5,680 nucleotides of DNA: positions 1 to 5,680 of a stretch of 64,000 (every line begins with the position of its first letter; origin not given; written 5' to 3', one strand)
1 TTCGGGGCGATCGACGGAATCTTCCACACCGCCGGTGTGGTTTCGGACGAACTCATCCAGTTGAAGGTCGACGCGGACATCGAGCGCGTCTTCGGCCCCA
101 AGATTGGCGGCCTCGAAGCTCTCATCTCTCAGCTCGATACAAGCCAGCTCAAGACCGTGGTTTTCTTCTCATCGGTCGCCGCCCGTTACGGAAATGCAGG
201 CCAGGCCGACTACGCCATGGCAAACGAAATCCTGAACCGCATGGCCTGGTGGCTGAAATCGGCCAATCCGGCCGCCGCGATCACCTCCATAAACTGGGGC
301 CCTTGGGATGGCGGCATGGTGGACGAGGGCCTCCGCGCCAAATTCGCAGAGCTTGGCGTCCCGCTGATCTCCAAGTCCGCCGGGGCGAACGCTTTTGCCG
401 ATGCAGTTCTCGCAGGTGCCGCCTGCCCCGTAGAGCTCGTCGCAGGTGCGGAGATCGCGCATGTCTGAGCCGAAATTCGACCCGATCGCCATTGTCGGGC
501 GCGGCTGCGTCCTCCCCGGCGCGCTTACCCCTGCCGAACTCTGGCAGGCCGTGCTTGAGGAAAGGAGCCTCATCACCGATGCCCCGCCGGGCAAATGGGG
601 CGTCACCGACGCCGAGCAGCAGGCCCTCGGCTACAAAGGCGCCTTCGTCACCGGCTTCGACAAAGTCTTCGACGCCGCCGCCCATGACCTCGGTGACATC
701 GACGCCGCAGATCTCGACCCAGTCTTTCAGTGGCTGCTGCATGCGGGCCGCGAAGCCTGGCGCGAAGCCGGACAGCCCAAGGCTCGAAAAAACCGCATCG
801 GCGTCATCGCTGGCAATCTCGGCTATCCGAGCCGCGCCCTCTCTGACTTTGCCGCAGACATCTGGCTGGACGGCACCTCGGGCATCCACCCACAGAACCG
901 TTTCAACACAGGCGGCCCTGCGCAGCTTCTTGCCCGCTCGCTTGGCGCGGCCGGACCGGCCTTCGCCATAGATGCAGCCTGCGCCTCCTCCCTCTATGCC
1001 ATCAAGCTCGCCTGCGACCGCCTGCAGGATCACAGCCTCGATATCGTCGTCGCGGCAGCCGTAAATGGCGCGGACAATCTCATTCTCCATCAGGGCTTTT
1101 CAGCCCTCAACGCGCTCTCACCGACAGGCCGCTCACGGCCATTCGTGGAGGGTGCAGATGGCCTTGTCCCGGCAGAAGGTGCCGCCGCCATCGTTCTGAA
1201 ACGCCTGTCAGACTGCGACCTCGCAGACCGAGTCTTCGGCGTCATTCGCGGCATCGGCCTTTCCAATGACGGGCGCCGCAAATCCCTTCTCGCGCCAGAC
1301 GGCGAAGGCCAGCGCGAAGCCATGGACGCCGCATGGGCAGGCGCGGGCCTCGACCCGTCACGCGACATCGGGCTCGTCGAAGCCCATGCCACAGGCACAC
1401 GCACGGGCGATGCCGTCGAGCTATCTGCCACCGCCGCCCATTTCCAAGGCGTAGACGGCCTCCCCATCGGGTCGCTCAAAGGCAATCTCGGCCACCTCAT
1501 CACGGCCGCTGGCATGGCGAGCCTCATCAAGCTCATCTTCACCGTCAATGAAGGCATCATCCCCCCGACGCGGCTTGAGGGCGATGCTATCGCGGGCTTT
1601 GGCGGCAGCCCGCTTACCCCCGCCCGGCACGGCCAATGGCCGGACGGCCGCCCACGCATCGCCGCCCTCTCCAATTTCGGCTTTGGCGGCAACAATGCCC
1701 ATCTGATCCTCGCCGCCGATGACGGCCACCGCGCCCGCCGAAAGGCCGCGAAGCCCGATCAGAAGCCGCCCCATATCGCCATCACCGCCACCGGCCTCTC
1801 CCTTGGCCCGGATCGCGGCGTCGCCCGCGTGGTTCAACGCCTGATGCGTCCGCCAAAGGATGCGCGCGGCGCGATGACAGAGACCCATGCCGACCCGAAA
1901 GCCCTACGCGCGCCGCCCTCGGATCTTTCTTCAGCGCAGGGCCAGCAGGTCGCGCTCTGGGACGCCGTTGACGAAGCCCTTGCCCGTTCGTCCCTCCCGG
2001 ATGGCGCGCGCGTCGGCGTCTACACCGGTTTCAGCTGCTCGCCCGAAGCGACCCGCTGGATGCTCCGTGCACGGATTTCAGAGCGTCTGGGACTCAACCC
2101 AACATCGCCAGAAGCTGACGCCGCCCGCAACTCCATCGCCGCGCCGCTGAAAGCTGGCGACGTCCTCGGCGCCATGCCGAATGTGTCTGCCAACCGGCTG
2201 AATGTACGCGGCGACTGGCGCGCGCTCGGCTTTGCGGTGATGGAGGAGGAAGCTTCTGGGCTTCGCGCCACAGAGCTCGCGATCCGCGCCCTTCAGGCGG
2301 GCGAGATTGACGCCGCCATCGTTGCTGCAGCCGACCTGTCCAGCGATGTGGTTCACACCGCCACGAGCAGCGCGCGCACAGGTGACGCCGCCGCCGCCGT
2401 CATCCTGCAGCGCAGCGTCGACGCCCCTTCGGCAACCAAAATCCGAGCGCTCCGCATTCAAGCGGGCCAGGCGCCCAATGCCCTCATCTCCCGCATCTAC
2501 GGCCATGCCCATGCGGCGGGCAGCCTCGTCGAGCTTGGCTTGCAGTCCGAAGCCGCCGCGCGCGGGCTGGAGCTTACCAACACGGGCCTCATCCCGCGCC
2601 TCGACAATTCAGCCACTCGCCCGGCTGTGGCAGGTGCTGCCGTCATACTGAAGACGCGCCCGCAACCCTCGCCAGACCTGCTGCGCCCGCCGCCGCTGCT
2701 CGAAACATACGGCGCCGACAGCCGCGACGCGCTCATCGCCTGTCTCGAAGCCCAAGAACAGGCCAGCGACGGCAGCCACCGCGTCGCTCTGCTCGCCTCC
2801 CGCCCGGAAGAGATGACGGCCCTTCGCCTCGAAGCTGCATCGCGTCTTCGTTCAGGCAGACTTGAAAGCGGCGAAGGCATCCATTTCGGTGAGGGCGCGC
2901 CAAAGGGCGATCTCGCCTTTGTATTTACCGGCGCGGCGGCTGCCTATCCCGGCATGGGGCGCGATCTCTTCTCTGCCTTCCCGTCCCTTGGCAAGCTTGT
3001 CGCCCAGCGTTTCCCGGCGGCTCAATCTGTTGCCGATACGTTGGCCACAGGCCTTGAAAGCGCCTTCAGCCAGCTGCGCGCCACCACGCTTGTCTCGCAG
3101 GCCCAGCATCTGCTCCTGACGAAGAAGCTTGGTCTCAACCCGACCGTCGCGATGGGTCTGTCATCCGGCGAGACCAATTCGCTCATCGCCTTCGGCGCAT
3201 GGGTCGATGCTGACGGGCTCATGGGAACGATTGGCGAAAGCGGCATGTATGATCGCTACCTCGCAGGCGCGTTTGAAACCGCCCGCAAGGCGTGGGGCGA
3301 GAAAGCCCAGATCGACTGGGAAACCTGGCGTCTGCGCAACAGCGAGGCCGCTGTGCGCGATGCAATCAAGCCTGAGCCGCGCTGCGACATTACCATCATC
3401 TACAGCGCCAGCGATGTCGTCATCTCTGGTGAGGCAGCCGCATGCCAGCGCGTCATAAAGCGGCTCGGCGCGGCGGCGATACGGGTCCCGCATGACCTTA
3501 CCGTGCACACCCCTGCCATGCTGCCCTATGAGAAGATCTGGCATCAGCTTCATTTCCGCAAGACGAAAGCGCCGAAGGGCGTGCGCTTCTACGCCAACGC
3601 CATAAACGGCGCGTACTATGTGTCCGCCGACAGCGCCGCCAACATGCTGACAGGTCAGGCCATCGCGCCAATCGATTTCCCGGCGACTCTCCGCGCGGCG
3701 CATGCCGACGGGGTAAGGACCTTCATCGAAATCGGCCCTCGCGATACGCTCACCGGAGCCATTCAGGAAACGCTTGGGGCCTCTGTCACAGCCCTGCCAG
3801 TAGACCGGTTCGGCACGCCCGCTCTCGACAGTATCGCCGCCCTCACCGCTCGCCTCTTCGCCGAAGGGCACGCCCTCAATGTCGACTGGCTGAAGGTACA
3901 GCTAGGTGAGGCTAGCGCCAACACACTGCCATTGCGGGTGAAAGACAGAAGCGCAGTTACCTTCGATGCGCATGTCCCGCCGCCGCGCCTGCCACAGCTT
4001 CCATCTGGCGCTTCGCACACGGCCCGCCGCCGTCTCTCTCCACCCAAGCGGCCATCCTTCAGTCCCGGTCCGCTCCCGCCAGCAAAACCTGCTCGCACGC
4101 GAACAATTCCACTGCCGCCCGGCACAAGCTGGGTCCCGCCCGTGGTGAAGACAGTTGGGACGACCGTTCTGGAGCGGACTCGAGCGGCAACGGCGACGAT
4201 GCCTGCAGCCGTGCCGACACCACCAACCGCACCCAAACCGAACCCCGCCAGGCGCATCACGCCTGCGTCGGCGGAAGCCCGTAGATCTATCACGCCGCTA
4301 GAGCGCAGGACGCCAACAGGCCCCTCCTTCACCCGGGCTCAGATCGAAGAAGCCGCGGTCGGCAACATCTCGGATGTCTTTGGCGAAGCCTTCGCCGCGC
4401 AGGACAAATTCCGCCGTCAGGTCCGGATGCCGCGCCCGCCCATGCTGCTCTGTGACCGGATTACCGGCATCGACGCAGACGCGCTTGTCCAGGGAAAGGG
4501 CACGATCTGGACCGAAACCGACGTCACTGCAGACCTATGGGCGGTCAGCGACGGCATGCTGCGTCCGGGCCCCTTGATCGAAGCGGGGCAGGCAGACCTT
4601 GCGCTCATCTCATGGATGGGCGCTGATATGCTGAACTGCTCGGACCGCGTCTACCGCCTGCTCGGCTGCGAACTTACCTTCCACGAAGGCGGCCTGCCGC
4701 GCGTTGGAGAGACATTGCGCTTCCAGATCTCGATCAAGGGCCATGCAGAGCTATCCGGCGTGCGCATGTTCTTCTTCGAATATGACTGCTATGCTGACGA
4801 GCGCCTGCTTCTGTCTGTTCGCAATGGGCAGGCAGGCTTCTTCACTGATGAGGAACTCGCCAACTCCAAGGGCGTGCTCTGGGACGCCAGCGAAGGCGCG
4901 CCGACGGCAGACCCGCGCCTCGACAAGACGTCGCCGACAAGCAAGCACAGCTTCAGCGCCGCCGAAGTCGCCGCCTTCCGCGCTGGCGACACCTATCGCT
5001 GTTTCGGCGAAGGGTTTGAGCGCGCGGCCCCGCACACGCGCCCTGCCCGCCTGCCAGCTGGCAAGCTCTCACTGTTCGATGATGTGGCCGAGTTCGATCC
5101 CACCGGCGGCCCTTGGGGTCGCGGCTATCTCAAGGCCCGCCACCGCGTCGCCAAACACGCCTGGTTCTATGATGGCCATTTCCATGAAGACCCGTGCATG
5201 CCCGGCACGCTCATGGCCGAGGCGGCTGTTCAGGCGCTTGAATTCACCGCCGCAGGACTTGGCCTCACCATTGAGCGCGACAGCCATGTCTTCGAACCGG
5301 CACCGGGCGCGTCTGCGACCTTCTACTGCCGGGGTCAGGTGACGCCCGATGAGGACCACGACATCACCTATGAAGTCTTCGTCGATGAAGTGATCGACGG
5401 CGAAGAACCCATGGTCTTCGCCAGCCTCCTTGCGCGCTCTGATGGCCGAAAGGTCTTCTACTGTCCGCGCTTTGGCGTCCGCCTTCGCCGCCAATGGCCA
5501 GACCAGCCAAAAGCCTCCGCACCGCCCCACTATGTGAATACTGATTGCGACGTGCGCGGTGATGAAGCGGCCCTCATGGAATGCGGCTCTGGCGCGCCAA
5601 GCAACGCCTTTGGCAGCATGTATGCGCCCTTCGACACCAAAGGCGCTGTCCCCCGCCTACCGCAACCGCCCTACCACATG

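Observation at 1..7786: PUFA-synthase-like assembly line with reshuffled domain order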

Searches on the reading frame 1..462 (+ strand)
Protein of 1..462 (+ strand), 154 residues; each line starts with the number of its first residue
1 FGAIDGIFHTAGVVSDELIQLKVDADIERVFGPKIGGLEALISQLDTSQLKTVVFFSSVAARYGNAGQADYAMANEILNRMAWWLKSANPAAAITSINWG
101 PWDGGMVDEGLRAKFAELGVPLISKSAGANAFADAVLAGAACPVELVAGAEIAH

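Call 7: search_protein_families(library=pfam, proteins=[window:1-462:+], max_evalue=0.01)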
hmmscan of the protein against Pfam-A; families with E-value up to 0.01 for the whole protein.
window:1-462:+ (154 aa): 1 family
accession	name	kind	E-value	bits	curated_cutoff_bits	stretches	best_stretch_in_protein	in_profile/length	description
PF08659.16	KR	-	5.8e-24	85.4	22.6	1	3-103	81-179/180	KR domain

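Call 11: search_protein_families(library=ncbifam, proteins=[window:1-462:+], max_evalue=0.1)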
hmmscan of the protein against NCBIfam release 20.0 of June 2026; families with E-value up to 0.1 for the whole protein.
window:1-462:+ (154 aa): 14 families
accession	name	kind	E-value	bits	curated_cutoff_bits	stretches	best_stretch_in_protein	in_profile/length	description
TIGR02813.1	omega_3_PfaA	subfamily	7.4e-45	152.3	1010.1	1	4-152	2122-2268/2582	polyketide-type polyunsaturated fatty acid synthase PfaA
NF045894.1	PKS_plus_SDR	equivalog_domain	7.9e-23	80.1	1740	1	4-140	1238-1373/1515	type I polyketide synthase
NF041183.1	Pks2_ls1_myc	equivalog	1.9e-13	48.2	2400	1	4-133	1831-1955/2086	sulfolipid-1 biosynthesis phthioceranic/hydroxyphthioceranic acid synthase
NF037941.1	PKS_NbtC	equivalog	2.7e-10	38.9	1150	1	15-127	771-882/1027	nocobactin polyketide synthase NbtC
NF037940.1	PKS_MbtD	equivalog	2.7e-07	29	1150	1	7-108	732-832/978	mycobactin polyketide synthase MbtD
TIGR01830.1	3oxo_ACP_reduc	equivalog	0.00053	19.8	297.75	1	2-76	75-153/239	3-oxoacyl-[acyl-carrier-protein] reductase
NF006072.0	PRK08217.1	subfamily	0.0012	18.8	298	1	30-80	123-172/253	3-ketoacyl-(acyl-carrier-protein) reductase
NF004200.0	PRK05653.1-5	equivalog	0.002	17.7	273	1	2-122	79-206/242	3-oxoacyl-ACP reductase FabG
NF042966.1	AcAcCoAred_PhaB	equivalog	0.0026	17.4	436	1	2-75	74-151/240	acetoacetyl-CoA reductase PhaB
NF004199.0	PRK05653.1-4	equivalog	0.0026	17.4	301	1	8-82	88-166/247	3-oxoacyl-ACP reductase FabG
NF006110.0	PRK08261.1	equivalog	0.0064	15.4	410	1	2-74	287-363/454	3-oxoacyl-ACP reductase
NF004197.0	PRK05653.1-1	equivalog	0.011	15.4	332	1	2-81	83-166/249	3-oxoacyl-ACP reductase FabG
NF040605.2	mycolic_FabG1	exception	0.014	15.3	420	1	3-96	67-164/233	3-oxoacyl-ACP reductase FabG1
NF006509.0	PRK08945.1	equivalog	0.031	13.4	269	1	1-83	91-178/248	YciK family oxidoreductase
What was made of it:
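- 1..468 (+): 3' end of a stand-alone ketoreductase gene. It is about 469 aa in relatives and ends directly after the KR, with no DH'. Matches PfaA model positions 2122-2268 of 2582 (calls 7, 11).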

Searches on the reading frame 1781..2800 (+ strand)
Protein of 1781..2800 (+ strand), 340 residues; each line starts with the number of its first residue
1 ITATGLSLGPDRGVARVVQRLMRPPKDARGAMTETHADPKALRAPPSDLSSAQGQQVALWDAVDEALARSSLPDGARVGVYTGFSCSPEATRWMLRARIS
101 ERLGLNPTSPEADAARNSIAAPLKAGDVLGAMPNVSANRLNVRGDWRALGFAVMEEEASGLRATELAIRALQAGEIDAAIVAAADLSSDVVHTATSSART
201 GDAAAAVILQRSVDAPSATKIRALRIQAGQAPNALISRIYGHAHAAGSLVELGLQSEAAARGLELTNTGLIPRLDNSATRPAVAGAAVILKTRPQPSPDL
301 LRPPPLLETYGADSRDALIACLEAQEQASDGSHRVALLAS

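Call 10: search_protein_families(library=pfam, proteins=[window:1781-2800:+], max_evalue=1)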
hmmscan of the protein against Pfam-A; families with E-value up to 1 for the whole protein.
window:1781-2800:+ (340 aa): 3 families
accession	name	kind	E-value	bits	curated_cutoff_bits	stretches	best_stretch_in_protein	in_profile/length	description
PF00109.32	ketoacyl-synt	-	3.8e-14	53.3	20.8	1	22-191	47-208/252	Beta-ketoacyl synthase, N-terminal domain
PF08545.16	ACP_syn_III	-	6.7e-05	23.1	24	1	161-217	11-68/80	3-Oxoacyl-[acyl-carrier-protein (ACP)] synthase III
PF04422.18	FrhB_FdhB_N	-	0.0047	17.5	22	1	160-198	18-54/78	Coenzyme F420 hydrogenase/dehydrogenase, beta subunit N-term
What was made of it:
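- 1808..2710 (+): Chain-length factor (residues ~450-750). KS-like, but the Cys position reads E (MEEEASG). Weak ketoacyl-synt hit 3.8e-14 on the isolated segment (call 10).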

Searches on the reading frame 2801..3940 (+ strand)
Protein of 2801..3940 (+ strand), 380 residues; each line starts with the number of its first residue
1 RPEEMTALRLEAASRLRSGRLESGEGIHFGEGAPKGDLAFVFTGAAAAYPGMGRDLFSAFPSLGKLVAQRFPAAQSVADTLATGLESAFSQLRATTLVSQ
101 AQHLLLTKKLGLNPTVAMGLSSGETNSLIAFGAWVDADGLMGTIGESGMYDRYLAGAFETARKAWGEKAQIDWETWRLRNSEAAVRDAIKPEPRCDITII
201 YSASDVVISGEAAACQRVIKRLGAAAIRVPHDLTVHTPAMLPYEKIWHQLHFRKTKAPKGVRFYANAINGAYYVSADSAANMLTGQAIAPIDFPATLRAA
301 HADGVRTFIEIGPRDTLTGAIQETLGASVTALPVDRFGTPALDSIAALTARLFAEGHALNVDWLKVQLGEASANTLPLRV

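Call 10: search_protein_families(library=pfam, proteins=[window:2801-3940:+], max_evalue=1)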
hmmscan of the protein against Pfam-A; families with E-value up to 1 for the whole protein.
window:2801-3940:+ (380 aa): 1 family
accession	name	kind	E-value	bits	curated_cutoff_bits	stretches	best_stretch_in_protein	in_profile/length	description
PF00698.26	Acyl_transf_1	-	1.2e-09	38.5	32.7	1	40-326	2-280/319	Acyl transferase domain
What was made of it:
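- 2918..3778 (+): PfaB-like acyltransferase (residues 820-1106), with the GLSSG motif. PF00698 1.2e-9 (call 10).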

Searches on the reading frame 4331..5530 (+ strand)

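Call 10: search_protein_families(library=pfam, proteins=[window:4331-5530:+], max_evalue=1)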
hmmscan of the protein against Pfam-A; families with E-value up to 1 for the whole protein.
window:4331-5530:+ (400 aa): 2 families
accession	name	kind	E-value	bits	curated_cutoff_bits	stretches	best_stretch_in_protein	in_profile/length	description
PF07977.19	FabA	-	1.2e-36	125.8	23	2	241-376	1-135/138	FabA-like domain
PF21089.3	PKS_DH_N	-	0.18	12.2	27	1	269-309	20-60/103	Polyketide synthase dehydratase domain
